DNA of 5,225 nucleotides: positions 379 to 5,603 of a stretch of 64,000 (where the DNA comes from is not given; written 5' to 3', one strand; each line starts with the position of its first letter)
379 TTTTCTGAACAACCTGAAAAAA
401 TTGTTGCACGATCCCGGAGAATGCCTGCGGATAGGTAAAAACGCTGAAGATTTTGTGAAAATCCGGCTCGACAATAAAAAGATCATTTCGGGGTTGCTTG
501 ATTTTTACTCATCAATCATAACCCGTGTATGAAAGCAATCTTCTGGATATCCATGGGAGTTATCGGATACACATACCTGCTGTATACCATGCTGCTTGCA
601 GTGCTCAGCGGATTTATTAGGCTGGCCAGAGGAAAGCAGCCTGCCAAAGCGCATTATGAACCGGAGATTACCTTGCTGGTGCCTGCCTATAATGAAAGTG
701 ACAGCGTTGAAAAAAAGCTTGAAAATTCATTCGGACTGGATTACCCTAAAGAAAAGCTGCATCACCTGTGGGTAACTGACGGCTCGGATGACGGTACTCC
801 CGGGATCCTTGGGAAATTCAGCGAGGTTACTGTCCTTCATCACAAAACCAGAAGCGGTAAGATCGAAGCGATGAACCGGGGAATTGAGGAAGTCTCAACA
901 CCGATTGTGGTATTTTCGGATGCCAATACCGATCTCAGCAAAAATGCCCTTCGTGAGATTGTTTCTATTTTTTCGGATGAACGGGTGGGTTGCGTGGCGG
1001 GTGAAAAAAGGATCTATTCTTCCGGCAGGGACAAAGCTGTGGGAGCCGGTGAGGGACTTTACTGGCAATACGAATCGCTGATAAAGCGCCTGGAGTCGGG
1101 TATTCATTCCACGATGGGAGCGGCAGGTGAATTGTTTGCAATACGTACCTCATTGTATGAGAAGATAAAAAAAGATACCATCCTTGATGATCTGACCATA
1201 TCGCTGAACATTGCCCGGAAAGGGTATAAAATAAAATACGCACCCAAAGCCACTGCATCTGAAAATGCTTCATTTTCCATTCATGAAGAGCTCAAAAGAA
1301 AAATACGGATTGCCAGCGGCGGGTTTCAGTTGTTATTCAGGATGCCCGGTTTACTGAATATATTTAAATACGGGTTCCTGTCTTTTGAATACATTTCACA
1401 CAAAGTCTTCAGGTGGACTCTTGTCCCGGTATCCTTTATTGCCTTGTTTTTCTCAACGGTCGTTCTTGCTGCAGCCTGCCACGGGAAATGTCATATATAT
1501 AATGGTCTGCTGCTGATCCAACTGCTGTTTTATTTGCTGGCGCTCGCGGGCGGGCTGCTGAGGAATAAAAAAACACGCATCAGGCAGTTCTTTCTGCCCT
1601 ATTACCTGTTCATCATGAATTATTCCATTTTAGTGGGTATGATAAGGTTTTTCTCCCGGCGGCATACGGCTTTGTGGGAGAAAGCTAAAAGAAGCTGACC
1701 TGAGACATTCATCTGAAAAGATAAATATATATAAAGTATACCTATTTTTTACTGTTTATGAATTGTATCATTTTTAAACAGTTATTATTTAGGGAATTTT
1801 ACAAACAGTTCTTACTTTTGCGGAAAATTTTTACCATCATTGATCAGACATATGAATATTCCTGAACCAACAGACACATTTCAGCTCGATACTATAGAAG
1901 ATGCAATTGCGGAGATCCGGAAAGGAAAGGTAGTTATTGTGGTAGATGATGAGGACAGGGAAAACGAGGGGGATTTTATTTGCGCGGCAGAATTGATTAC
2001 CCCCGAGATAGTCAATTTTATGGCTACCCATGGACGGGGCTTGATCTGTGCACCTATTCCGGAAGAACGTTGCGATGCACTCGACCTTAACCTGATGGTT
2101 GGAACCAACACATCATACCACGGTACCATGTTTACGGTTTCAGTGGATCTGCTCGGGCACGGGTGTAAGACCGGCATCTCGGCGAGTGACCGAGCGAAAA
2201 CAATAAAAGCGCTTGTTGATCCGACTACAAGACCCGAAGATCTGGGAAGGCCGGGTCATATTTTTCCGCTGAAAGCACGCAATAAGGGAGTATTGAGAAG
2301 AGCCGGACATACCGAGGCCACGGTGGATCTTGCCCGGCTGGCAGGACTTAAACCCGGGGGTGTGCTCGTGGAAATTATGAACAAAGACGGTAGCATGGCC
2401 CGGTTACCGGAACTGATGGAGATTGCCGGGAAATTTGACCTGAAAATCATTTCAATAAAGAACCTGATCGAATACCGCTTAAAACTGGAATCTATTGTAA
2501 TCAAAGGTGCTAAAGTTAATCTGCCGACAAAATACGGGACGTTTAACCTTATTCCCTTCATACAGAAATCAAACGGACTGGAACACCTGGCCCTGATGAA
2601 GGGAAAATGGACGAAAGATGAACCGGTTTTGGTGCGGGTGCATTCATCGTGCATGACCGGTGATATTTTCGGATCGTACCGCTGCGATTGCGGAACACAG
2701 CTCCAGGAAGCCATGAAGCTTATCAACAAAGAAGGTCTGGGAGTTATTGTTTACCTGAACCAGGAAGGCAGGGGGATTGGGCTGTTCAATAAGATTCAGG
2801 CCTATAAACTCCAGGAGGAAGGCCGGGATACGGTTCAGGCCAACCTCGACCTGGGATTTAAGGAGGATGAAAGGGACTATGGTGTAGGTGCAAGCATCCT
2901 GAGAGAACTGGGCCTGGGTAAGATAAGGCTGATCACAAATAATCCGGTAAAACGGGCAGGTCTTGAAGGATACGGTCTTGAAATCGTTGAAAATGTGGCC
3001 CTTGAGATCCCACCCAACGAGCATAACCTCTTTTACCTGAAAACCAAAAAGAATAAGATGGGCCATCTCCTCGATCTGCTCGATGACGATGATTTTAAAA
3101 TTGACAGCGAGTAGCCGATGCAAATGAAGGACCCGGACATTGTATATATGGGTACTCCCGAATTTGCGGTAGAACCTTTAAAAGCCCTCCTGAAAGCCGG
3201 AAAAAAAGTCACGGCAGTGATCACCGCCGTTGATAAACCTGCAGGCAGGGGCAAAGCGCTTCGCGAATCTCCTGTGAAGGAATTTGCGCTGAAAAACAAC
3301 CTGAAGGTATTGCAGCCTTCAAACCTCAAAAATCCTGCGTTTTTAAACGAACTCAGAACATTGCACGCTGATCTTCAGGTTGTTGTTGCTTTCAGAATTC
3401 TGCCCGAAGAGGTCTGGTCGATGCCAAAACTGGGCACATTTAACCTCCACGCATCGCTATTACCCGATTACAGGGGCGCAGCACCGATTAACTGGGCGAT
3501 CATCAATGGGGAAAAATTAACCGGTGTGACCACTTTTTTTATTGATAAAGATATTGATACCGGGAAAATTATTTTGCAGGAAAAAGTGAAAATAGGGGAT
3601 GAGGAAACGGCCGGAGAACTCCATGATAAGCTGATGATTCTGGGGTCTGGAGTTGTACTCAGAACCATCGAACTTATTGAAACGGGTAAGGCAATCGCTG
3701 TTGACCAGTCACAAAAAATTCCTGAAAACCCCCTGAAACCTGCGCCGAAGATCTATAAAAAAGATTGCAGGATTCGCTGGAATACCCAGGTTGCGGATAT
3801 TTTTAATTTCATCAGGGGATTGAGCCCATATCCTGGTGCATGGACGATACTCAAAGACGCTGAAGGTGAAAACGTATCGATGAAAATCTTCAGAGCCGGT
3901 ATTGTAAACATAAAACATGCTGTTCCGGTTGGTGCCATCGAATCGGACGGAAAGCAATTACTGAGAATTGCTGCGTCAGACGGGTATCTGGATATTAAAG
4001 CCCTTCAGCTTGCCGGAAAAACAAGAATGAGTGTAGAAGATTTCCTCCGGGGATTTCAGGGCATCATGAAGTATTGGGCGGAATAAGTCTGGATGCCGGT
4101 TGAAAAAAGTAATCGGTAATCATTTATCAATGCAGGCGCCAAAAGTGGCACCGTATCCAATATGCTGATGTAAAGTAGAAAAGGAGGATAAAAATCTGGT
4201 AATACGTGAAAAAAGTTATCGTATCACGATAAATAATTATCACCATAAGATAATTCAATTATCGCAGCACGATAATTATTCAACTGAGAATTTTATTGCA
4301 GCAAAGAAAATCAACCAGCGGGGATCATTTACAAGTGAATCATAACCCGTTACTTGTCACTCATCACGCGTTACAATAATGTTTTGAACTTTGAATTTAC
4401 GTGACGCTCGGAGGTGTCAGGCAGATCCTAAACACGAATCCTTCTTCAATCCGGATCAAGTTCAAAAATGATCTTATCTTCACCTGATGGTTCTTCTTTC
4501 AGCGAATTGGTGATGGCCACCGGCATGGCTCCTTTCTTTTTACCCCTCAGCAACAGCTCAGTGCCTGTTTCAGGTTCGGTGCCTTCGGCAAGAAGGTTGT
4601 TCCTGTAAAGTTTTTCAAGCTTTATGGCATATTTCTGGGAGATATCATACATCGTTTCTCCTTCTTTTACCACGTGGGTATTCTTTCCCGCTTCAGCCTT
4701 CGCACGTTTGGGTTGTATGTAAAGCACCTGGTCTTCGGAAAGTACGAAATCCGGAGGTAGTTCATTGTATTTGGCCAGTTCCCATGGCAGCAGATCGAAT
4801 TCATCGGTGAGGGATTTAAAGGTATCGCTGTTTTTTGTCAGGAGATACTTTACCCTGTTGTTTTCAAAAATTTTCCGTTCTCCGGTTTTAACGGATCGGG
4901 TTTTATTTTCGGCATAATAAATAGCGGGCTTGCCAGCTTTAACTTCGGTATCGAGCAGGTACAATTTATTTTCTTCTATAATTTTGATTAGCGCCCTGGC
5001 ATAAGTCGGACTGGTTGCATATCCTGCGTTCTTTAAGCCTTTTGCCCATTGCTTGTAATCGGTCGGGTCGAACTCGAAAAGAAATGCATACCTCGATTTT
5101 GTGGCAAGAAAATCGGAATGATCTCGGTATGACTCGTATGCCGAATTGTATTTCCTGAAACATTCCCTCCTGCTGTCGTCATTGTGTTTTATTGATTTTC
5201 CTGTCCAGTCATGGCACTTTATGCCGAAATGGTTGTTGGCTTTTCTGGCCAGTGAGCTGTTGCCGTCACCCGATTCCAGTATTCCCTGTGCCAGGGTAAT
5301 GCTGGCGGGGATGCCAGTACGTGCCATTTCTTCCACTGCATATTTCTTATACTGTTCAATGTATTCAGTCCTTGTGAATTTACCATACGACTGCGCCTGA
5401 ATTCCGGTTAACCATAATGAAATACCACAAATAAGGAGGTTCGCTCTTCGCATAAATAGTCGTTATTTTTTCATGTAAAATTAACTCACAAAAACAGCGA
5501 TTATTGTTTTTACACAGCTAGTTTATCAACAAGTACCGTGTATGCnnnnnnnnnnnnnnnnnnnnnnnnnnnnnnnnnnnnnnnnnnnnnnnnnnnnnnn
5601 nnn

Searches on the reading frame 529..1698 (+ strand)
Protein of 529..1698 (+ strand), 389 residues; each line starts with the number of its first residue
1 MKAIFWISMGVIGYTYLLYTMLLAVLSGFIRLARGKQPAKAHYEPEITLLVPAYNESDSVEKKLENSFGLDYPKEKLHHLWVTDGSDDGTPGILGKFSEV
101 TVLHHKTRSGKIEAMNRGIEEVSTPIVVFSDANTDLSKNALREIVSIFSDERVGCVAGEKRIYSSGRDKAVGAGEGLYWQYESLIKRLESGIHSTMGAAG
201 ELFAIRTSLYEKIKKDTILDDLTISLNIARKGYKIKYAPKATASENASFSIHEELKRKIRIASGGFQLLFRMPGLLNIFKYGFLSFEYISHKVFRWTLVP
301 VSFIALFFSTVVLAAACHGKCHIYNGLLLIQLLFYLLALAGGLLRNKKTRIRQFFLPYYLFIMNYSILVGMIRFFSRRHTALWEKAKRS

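Call 58: search_protein_families(library=pfam, proteins=[window:529-1698:+], max_evalue=0.00001)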
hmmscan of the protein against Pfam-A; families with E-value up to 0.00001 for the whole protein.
window:529-1698:+ (389 aa): 4 families
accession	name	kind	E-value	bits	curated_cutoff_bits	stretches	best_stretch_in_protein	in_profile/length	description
PF13641.12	Glyco_tranf_2_3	-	2.8e-18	67.2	27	1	45-254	1-220/230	Glycosyltransferase like family 2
PF00535.33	Glycos_transf_2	-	9.8e-18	65.1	23.3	1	49-212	2-166/168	Glycosyl transferase family 2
PF13632.12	Glyco_trans_2_3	-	5.2e-12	46.4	27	1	126-322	1-183/198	Glycosyl transferase family group 2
PF13506.12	Glyco_transf_21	-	5e-08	33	21.7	1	107-260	14-171/174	Glycosyl transferase family 21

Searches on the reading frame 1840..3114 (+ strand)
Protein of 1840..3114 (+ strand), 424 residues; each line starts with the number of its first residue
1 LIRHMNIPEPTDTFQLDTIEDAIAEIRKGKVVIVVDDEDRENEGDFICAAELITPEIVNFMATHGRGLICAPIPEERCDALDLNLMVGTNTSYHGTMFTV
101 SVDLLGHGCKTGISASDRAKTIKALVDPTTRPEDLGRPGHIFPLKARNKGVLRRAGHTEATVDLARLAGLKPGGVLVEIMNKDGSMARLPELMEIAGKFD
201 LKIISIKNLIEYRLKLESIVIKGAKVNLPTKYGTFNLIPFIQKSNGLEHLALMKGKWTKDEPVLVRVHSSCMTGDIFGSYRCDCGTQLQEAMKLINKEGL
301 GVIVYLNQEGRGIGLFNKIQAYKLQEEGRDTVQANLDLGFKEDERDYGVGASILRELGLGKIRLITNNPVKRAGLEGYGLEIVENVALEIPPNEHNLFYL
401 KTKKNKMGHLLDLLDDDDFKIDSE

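Call 58: search_protein_families(library=pfam, proteins=[window:1840-3114:+], max_evalue=0.00001)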
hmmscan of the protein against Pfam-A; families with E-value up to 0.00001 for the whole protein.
window:1840-3114:+ (424 aa): 2 families
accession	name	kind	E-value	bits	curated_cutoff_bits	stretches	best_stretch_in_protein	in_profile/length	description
PF00926.24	DHBP_synthase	-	2.5e-86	288.5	26.4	1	20-212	1-191/191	3,4-dihydroxy-2-butanone 4-phosphate synthase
PF00925.25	GTP_cyclohydro2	-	1.2e-70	236.7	23.3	1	225-386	5-164/165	GTP cyclohydrolase II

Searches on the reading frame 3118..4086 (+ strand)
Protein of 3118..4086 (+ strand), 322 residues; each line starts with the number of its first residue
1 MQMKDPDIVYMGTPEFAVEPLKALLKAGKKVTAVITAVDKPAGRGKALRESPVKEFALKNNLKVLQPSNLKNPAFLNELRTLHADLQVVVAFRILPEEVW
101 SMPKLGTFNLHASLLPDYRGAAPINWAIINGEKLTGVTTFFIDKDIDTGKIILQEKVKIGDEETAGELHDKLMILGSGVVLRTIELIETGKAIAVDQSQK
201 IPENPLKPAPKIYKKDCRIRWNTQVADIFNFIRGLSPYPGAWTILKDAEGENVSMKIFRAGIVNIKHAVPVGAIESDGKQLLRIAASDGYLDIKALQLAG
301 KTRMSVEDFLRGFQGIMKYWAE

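Call 58: search_protein_families(library=pfam, proteins=[window:3118-4086:+], max_evalue=0.00001)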
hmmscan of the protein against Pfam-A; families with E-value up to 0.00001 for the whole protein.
window:3118-4086:+ (322 aa): 2 families
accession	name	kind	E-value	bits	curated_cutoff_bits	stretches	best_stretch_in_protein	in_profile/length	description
PF00551.24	Formyl_trans_N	-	1.3e-37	129.7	26.1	1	11-178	8-175/181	Formyl transferase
PF02911.23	Formyl_trans_C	-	9.2e-22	77.6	21.1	1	211-313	1-99/100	Formyl transferase, C-terminal domain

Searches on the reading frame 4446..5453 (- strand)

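Call 58: search_protein_families(library=pfam, proteins=[window:4446-5453:-], max_evalue=0.00001)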
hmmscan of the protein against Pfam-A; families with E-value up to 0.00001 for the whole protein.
window:4446-5453:- (335 aa): 2 families
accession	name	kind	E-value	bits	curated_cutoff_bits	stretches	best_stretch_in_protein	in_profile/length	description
PF01832.25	Glucosaminidase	-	1.6e-39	135.8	30.2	1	37-164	2-123/123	Mannosyl-glycoprotein endo-beta-N-acetylglucosaminidase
PF01476.26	LysM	-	7.6e-10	39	20.9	0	260-301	1-41/43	LysM domain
